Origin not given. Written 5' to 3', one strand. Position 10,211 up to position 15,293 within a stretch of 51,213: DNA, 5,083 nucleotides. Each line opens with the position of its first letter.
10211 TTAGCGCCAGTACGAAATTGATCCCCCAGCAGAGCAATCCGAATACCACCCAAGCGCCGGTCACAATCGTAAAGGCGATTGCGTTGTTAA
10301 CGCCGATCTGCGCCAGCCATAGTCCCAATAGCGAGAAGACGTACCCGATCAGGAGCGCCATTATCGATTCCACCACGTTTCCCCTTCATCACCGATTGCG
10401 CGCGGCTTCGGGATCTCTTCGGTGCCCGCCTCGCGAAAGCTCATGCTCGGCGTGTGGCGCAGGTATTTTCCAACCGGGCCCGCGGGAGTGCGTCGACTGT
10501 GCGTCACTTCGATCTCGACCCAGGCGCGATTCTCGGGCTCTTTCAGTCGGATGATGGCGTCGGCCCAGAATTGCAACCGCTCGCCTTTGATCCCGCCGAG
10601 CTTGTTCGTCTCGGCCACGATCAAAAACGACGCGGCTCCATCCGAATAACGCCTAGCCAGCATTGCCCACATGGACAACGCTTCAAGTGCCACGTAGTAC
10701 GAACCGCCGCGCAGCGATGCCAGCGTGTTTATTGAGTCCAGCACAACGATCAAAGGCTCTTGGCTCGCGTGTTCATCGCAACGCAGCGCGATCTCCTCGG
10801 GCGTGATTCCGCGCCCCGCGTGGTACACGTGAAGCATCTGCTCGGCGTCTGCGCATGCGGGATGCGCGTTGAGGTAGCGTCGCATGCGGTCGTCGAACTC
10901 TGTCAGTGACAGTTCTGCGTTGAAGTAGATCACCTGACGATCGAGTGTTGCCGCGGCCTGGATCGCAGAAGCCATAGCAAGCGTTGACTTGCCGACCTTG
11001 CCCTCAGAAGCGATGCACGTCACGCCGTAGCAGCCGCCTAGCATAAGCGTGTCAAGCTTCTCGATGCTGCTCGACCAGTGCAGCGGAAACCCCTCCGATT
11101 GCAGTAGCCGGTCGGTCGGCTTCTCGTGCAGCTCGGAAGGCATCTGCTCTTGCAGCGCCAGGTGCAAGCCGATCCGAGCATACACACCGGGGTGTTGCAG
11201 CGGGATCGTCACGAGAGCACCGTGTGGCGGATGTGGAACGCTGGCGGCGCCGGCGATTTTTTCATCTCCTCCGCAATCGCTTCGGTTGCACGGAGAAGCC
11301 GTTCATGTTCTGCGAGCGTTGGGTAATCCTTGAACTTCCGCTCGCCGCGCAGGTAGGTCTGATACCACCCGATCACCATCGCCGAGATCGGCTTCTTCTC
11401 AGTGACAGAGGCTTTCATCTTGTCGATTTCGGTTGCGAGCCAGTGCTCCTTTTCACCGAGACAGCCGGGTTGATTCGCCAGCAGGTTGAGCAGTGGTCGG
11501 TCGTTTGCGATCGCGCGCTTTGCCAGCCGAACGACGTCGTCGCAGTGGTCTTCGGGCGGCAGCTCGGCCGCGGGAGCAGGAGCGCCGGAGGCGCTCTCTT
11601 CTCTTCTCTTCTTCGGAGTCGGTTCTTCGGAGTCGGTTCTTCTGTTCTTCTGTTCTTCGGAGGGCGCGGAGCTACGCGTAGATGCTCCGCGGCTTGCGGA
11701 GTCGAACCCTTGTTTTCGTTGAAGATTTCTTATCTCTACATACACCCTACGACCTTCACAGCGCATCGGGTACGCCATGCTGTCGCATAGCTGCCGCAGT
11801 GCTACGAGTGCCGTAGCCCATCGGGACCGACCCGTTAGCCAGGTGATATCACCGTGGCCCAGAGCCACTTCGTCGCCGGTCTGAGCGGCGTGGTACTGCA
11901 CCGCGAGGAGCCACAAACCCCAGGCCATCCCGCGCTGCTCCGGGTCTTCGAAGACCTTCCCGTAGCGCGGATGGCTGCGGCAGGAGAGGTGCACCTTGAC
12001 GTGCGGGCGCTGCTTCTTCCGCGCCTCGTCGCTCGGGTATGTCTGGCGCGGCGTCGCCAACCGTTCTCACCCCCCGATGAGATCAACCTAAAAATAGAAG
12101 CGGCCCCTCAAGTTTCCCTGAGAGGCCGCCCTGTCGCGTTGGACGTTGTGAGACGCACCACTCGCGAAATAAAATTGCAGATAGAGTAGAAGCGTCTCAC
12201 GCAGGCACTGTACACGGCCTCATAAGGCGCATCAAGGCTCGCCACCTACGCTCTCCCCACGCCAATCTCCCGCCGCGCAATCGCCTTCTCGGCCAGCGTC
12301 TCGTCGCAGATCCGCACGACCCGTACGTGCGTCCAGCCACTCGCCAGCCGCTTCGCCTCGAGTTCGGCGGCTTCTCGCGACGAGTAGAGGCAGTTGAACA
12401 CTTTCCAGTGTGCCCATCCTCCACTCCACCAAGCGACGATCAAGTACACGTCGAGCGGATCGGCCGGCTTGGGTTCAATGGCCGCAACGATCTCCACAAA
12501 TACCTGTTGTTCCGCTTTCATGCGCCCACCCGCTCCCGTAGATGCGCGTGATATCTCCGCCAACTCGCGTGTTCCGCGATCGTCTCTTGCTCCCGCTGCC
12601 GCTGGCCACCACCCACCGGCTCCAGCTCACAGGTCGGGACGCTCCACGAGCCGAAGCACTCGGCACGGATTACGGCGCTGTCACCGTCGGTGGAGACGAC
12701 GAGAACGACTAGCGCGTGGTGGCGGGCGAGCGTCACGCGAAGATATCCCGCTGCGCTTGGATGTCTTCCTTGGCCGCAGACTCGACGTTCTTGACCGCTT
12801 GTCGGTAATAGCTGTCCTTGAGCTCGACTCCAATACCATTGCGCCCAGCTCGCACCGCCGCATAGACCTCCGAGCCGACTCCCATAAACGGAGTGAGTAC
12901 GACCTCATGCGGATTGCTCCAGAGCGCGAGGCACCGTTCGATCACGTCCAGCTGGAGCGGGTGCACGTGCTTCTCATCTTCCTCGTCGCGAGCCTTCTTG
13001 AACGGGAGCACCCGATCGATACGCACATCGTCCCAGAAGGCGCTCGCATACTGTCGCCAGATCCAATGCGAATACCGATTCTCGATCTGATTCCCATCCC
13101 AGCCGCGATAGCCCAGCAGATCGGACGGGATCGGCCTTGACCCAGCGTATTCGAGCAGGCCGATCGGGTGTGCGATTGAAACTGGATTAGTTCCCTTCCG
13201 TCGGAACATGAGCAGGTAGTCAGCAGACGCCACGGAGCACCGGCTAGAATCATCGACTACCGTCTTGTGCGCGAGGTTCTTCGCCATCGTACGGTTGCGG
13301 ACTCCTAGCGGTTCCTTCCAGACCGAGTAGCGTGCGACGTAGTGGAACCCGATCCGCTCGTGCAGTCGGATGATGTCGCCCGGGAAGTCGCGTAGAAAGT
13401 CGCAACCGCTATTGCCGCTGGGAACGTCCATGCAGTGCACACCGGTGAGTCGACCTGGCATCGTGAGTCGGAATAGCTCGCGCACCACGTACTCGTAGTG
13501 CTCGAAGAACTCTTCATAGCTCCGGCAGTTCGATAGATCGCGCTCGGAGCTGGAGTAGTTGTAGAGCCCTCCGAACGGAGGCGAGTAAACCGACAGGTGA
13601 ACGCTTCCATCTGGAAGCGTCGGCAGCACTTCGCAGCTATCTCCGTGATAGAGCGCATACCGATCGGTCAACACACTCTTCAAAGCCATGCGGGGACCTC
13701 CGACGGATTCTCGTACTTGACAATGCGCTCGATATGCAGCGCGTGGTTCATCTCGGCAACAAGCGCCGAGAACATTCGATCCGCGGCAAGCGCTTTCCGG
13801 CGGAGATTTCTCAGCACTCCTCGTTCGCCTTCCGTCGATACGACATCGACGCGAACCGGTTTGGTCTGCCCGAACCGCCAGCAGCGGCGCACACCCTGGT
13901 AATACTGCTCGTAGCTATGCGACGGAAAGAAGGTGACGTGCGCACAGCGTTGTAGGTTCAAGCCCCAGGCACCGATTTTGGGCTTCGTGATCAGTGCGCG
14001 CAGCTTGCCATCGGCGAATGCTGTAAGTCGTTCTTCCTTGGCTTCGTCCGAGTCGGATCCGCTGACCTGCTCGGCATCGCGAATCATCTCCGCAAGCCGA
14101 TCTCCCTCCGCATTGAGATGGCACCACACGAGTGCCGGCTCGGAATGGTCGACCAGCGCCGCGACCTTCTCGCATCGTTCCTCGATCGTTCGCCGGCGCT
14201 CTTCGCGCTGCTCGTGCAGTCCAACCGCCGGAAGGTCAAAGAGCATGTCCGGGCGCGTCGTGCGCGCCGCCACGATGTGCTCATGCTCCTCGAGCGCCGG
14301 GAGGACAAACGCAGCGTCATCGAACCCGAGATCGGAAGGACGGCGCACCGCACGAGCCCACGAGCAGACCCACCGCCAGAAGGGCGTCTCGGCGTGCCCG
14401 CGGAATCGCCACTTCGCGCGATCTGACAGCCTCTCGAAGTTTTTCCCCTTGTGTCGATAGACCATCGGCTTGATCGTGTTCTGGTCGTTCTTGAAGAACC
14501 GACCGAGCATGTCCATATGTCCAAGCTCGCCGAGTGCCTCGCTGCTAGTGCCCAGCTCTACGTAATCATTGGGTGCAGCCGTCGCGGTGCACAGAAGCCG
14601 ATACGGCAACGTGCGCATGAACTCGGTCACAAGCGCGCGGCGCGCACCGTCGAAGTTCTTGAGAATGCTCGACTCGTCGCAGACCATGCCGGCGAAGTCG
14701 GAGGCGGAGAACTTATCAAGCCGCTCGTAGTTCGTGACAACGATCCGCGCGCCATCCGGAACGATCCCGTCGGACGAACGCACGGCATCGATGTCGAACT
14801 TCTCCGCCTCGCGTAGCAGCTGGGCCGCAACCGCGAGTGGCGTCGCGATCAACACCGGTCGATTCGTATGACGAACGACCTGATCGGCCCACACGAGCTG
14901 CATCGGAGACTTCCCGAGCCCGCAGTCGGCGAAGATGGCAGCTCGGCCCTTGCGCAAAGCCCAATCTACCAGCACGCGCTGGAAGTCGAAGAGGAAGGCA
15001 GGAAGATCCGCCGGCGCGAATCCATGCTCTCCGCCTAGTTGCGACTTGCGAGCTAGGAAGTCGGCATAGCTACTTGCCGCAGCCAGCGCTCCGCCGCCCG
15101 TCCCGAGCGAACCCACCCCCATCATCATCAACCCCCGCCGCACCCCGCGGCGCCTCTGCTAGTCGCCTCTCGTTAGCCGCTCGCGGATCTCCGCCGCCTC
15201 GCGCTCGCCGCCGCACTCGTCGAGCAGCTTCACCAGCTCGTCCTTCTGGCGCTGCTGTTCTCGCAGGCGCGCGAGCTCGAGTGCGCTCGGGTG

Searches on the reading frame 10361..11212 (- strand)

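Call 37: search_protein_families(library=pfam, max_evalue=0.001, proteins=[window:10361-11212:-])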
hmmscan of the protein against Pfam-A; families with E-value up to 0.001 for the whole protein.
window:10361-11212:- (283 aa): 2 families
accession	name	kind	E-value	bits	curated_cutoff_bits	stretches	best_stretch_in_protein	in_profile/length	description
PF13481.12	AAA_25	-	0.00023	21.3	27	1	63-167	34-158/195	AAA domain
PF06745.19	ATPase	-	0.00056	19.8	26.6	0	48-243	3-209/231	KaiC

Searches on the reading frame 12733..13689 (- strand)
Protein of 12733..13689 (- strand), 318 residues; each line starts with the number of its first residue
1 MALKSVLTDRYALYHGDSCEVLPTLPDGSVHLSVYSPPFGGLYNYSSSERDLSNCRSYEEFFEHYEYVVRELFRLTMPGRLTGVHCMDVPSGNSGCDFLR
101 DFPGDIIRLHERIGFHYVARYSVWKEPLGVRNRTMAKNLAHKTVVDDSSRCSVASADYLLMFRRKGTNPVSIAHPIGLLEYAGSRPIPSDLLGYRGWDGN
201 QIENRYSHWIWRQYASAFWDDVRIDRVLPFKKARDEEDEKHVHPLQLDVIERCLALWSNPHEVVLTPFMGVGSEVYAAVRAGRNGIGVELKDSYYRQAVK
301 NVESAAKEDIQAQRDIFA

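Call 37: search_protein_families(library=pfam, max_evalue=0.001, proteins=[window:12733-13689:-])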
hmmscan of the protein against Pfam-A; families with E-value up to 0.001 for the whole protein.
window:12733-13689:- (318 aa): 1 family
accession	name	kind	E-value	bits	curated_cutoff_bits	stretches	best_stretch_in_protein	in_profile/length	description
PF01555.25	N6_N4_Mtase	-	6.2e-18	66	26.7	1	30-300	1-221/221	DNA methylase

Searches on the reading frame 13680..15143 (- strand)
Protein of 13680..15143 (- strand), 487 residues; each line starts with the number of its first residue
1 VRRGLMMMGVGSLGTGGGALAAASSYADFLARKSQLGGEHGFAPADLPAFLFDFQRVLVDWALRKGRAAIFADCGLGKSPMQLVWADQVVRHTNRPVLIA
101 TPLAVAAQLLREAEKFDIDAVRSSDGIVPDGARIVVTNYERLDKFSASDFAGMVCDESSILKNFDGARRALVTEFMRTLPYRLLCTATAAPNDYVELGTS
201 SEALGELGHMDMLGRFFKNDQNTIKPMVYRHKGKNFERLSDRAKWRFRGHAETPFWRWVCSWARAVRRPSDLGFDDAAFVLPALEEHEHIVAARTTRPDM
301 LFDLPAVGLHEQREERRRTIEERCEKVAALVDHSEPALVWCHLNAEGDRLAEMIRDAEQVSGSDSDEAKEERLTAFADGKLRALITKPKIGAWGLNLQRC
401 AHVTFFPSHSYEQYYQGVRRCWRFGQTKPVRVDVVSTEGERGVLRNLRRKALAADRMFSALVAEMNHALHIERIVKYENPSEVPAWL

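Call 37: search_protein_families(library=pfam, max_evalue=0.001, proteins=[window:13680-15143:-])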
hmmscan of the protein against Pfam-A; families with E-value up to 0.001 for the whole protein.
window:13680-15143:- (487 aa): 1 family
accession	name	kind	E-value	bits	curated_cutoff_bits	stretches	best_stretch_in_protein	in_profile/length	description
PF00271.37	Helicase_C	-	2.7e-06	28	23.5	1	332-425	13-110/110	Helicase conserved C-terminal domain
